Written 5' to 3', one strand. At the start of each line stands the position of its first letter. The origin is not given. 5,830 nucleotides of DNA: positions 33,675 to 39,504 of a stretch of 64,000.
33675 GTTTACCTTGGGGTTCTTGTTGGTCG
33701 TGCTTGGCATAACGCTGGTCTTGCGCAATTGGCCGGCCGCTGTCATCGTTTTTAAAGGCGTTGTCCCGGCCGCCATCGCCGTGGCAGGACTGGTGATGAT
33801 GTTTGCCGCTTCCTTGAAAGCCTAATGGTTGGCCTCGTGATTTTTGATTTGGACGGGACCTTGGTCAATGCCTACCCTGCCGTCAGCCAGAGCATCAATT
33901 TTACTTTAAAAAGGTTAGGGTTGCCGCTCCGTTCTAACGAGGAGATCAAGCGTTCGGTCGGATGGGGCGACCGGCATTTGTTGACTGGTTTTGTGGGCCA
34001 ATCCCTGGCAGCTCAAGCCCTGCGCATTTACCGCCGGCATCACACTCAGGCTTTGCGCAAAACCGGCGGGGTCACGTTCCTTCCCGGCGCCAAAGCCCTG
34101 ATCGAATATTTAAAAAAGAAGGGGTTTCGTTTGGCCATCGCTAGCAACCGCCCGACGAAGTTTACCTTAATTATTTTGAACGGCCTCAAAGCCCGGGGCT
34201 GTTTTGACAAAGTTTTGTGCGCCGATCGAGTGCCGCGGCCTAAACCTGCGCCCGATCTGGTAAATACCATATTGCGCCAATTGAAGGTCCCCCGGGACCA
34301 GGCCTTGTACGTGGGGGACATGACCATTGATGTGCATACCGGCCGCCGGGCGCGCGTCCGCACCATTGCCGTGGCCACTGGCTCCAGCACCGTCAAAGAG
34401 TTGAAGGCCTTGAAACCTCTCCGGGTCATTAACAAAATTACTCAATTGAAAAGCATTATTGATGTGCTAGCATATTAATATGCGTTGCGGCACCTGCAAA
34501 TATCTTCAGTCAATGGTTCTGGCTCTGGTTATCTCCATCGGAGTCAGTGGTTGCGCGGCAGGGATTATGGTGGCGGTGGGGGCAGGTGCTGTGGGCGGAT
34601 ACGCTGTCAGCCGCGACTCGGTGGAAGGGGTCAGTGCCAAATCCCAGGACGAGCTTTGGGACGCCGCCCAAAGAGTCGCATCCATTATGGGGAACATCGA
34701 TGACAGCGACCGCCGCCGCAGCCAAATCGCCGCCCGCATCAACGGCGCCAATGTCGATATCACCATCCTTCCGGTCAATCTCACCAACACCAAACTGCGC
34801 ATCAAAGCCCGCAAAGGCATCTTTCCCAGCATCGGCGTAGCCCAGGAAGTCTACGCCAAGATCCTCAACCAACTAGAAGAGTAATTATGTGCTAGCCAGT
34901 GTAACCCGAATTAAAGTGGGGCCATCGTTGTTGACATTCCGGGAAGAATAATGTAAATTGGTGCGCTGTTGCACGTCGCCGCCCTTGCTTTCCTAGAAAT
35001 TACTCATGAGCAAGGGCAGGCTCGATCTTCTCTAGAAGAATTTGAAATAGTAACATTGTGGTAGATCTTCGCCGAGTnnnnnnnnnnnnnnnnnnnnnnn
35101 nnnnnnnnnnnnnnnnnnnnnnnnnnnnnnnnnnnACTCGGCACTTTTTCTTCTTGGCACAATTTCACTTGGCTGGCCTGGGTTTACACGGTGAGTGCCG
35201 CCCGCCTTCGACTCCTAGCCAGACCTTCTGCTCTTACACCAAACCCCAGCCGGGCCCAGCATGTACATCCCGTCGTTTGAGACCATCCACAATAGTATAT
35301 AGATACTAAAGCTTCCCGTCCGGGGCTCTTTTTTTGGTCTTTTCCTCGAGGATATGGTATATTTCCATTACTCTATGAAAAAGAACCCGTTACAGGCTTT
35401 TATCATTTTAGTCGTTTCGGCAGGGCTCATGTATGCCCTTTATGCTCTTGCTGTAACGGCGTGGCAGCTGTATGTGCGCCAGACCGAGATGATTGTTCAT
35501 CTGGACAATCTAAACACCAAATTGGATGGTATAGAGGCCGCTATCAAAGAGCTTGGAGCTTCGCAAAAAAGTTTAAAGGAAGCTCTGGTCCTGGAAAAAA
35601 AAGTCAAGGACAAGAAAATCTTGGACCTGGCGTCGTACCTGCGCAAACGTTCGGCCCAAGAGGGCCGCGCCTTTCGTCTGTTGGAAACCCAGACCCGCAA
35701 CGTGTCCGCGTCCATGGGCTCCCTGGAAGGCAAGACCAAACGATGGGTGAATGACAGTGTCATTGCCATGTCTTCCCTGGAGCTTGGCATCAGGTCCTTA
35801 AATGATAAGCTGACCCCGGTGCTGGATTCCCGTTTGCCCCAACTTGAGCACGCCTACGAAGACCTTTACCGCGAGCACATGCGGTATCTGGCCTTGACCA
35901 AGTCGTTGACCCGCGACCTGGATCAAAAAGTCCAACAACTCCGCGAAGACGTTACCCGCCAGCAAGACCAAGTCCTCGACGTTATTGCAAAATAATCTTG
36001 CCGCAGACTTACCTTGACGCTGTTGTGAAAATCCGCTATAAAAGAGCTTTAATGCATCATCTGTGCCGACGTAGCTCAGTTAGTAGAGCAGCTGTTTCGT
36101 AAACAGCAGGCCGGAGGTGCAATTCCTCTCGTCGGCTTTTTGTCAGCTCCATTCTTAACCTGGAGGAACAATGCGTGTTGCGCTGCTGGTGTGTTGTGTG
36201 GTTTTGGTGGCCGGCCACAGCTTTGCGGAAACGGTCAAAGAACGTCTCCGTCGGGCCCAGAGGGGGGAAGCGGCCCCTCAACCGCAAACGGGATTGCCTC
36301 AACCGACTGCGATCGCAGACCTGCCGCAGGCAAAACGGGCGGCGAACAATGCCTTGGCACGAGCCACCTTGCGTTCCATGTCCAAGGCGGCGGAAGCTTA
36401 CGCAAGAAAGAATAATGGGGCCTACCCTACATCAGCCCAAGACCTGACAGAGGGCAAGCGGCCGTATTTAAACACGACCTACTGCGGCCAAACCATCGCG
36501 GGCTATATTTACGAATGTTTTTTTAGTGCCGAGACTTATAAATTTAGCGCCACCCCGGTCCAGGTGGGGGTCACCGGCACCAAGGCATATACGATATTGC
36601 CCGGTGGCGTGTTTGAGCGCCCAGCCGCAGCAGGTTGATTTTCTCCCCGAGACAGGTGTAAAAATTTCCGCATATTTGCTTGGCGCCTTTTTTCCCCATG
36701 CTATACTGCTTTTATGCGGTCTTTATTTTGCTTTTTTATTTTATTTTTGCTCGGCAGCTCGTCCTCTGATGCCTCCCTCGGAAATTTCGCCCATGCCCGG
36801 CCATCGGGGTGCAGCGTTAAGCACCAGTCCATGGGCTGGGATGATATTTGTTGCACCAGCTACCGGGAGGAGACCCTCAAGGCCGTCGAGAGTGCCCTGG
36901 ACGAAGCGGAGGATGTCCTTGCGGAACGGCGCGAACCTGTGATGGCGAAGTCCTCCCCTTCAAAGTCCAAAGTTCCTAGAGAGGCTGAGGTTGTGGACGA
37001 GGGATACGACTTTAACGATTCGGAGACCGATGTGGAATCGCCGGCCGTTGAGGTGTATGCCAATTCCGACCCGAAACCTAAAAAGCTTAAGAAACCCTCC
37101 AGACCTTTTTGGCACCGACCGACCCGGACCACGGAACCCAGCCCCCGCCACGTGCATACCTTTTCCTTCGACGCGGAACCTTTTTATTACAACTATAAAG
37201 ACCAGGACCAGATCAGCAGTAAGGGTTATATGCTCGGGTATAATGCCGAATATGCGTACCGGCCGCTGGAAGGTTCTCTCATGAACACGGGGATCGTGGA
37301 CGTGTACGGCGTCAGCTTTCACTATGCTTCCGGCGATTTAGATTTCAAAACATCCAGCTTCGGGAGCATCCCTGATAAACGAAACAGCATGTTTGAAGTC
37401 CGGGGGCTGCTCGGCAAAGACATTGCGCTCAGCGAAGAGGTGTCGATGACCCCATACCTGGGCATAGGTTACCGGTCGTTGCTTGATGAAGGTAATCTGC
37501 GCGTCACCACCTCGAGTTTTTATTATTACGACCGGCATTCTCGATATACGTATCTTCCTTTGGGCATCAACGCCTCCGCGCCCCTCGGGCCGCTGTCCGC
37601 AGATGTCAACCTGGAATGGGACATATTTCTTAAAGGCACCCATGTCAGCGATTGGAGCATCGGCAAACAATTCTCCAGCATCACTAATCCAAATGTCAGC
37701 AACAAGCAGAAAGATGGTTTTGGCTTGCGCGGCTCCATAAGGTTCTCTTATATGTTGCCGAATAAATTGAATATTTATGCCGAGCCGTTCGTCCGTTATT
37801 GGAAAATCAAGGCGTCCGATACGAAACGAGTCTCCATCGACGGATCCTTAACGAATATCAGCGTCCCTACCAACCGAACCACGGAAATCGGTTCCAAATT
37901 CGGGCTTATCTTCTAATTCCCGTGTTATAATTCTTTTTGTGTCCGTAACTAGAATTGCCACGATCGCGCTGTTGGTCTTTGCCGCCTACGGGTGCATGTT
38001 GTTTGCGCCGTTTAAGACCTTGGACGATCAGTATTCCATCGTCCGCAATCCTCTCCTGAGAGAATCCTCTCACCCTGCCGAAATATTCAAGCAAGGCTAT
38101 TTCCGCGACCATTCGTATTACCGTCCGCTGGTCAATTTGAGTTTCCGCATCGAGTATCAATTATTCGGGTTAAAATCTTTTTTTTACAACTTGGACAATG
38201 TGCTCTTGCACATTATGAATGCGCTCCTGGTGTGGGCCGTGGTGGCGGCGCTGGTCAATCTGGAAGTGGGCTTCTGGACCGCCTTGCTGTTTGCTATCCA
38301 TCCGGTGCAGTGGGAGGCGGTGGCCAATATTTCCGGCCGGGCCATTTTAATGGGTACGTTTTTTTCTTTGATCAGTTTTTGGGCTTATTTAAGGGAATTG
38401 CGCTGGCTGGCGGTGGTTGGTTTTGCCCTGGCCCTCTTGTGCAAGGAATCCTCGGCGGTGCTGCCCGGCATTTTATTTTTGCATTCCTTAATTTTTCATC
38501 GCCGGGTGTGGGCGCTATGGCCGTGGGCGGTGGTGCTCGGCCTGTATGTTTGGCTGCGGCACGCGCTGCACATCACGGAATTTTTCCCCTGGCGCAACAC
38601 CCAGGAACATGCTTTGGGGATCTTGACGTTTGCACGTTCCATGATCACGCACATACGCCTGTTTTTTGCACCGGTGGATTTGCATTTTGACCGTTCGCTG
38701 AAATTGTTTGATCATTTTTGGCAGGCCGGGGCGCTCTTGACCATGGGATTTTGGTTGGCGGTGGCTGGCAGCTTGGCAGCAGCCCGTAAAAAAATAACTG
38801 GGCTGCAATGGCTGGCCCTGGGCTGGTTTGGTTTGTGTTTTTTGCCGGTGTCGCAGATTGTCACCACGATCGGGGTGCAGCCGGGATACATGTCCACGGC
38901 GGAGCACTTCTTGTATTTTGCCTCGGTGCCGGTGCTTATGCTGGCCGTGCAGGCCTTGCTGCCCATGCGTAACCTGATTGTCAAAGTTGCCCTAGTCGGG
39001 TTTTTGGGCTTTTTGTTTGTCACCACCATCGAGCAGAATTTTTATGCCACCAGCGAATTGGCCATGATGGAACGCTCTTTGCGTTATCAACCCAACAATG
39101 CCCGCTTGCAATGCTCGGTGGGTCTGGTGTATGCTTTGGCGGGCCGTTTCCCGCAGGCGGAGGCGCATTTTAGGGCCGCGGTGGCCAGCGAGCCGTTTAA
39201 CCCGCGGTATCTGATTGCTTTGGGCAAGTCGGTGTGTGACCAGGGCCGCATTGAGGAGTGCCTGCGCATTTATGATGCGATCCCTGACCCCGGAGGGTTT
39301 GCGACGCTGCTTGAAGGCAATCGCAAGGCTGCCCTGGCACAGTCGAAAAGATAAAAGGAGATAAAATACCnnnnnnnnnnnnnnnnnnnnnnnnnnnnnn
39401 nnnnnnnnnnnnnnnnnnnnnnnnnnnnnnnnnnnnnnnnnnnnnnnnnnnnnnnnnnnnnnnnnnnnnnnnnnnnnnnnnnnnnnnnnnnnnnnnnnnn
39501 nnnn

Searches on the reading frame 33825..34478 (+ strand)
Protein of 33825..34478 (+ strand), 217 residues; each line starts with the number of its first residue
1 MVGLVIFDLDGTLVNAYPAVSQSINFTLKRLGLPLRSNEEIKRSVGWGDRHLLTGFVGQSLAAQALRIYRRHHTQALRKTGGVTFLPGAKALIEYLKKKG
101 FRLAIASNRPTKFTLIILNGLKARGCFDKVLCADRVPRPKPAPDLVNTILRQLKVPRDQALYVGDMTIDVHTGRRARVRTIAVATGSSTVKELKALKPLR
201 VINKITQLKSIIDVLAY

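Call 71: search_protein_families(library=pfam, proteins=[window:33825-34478:+], max_evalue=0.00001)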
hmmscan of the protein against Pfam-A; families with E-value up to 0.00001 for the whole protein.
window:33825-34478:+ (217 aa): 5 families
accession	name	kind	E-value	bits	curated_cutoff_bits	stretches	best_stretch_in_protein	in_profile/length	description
PF13419.12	HAD_2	-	1.1e-37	130.3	23.8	1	5-183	1-178/178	Haloacid dehalogenase-like hydrolase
PF00702.32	Hydrolase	-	8.8e-26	91.9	26.4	1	4-176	3-190/191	haloacid dehalogenase-like hydrolase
PF13242.12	Hydrolase_like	-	2.8e-10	40.4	22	1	139-207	3-74/75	HAD-hyrolase-like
PF12710.13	HAD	-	1.3e-07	32.6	27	1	5-133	1-130/189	haloacid dehalogenase-like hydrolase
PF08282.18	Hydrolase_3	-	3.6e-07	30.6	20.9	0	89-122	20-53/255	haloacid dehalogenase-like hydrolase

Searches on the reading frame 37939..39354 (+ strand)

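Call 70: search_protein_families(library=pfam, proteins=[window:37939-39354:+], max_evalue=0.00001)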
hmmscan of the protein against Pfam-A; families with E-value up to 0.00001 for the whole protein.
window:37939-39354:+ (471 aa): 1 family
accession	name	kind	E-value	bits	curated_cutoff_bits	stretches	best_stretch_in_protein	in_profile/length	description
PF13432.12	TPR_16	-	2.8e-07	31.3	32.7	0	374-422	18-65/65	Tetratricopeptide repeat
